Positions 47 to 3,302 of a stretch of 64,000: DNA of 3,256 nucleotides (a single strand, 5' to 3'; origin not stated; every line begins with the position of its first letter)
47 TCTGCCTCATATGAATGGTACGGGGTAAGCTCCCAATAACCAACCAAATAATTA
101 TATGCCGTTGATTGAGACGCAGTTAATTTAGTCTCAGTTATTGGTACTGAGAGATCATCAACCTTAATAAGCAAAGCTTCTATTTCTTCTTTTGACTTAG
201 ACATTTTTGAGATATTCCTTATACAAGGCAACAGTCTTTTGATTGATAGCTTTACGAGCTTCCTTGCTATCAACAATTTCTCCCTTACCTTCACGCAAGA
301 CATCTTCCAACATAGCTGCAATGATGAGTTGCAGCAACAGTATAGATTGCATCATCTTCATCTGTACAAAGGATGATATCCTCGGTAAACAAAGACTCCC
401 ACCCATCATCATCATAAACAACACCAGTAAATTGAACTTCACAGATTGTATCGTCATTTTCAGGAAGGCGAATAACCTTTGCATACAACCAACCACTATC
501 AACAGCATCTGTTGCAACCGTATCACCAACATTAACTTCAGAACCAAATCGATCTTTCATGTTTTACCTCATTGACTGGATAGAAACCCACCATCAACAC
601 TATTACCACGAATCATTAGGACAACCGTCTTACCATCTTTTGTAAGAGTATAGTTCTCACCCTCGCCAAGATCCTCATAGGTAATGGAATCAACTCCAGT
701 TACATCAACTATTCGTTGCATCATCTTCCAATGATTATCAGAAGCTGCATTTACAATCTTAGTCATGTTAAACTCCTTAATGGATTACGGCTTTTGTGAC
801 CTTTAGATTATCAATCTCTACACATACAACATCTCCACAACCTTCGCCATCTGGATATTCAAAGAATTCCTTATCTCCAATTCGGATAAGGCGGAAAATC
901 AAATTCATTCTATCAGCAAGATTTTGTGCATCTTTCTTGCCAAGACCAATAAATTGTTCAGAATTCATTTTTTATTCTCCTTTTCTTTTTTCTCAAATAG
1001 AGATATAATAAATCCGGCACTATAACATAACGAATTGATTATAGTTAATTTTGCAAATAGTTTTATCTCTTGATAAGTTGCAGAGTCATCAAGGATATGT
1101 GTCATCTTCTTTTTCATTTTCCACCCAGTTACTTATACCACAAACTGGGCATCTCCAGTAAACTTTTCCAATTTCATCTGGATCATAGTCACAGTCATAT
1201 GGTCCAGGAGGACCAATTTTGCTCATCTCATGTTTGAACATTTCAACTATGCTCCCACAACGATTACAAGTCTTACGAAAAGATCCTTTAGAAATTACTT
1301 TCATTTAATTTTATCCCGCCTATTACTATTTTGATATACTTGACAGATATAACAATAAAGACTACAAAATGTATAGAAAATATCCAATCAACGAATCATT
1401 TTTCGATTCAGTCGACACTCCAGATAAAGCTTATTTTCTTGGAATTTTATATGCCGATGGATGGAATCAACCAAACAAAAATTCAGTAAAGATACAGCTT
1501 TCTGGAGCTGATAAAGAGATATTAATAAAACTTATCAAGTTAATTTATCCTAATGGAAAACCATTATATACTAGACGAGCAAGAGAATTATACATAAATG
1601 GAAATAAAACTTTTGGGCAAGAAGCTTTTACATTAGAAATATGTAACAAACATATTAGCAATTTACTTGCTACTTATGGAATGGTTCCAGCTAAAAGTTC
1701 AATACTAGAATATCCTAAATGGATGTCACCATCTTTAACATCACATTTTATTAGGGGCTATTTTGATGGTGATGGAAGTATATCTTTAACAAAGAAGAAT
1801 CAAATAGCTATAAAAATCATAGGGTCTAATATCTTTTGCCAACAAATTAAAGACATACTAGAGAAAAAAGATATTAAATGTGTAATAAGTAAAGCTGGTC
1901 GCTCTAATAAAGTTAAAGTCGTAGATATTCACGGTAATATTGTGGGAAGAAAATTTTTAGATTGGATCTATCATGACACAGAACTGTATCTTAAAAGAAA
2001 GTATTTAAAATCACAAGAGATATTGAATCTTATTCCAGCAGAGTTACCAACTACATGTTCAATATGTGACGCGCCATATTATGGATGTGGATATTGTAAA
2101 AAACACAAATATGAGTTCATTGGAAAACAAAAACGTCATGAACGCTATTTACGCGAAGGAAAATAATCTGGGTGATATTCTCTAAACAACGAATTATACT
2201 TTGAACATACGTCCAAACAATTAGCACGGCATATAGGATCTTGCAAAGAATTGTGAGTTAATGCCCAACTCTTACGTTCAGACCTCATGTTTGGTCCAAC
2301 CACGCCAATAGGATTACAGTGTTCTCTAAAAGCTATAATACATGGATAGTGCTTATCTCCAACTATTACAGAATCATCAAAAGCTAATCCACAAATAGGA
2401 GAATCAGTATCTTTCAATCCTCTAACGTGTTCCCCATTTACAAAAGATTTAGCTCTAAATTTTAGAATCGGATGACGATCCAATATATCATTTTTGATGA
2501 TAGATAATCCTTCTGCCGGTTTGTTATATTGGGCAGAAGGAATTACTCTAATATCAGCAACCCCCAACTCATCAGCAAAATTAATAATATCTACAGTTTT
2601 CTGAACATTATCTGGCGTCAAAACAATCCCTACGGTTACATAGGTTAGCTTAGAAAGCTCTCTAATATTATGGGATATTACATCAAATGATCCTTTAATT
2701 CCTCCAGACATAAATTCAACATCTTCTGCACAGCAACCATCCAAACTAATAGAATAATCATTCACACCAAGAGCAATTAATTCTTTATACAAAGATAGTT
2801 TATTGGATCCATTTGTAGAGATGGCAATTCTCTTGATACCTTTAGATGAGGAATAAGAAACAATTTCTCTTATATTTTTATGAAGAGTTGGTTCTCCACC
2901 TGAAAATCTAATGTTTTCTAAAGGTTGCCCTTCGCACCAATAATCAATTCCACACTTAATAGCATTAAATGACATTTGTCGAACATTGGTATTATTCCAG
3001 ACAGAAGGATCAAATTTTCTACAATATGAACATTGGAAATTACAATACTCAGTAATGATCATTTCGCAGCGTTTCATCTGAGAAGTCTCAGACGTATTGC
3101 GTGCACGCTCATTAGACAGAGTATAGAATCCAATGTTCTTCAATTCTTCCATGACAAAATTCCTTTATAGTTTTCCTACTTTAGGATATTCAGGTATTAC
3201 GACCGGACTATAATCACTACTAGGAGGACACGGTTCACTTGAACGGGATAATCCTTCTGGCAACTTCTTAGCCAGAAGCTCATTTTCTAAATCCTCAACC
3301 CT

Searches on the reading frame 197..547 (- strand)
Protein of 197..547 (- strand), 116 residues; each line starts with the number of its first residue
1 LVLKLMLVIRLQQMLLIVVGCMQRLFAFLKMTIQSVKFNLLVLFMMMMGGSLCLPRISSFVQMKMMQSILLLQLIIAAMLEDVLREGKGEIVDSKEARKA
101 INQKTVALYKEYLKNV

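Call 33: search_protein_families(library=pfam, alignment_id=A1, max_evalue=0.001)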
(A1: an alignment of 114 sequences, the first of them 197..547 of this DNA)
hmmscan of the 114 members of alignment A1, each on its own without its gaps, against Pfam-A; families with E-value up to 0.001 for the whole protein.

A. member 1, window:197-547:- (116 aa): 0 families

B. families by the number of members that match (of 114 scanned): 13 families
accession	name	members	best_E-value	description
PF04055.27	Radical_SAM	2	1.2e-18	Radical SAM superfamily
PF00542.24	Ribosomal_L12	2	1.5e-07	Ribosomal protein L7/L12 C-terminal domain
PF18143.6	HAD_SAK_2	1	5.8e-29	HAD domain in Swiss Army Knife RNA repair proteins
PF09414.15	RNA_ligase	1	1.6e-21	RNA ligase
PF21849.1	DUF6908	1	1.7e-20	Domain of unknown function (DUF6908)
PF21189.3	PHA02142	1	1.4e-07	PHA02142 OB-fold domain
PF13353.11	Fer4_12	1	2.7e-05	4Fe-4S single cluster domain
PF24463.1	DUF7577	1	4.8e-05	Domain of unknown function (DUF7577)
PF01588.26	tRNA_bind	1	0.00014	Putative tRNA binding domain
PF14279.12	HNH_5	1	0.00022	HNH endonuclease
PF08271.17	Zn_Ribbon_TF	1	0.00035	TFIIB zinc-binding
PF01844.29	HNH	1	0.00055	HNH endonuclease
PF13248.11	Zn_ribbon_3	1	0.00061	zinc-ribbon domain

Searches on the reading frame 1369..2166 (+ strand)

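Call 26: search_protein_families(library=pfam, proteins=[window:1369-2166:+], max_evalue=0.001)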
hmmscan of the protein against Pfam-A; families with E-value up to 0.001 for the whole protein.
window:1369-2166:+ (265 aa): 1 family
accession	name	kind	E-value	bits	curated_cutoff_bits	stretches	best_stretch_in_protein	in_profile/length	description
PF14528.11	LAGLIDADG_3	-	2.3e-09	37.8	22.5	1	126-200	5-81/82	LAGLIDADG-like domain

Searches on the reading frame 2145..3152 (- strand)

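Call 26: search_protein_families(library=pfam, proteins=[window:2145-3152:-], max_evalue=0.001)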
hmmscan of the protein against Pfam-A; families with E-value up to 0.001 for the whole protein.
window:2145-3152:- (335 aa): 2 families
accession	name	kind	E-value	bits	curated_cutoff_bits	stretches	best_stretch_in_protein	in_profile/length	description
PF04055.27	Radical_SAM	-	1.2e-18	68.3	29.5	1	31-193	1-166/166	Radical SAM superfamily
PF13353.11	Fer4_12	-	2.7e-05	24.9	22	1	32-152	10-128/137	4Fe-4S single cluster domain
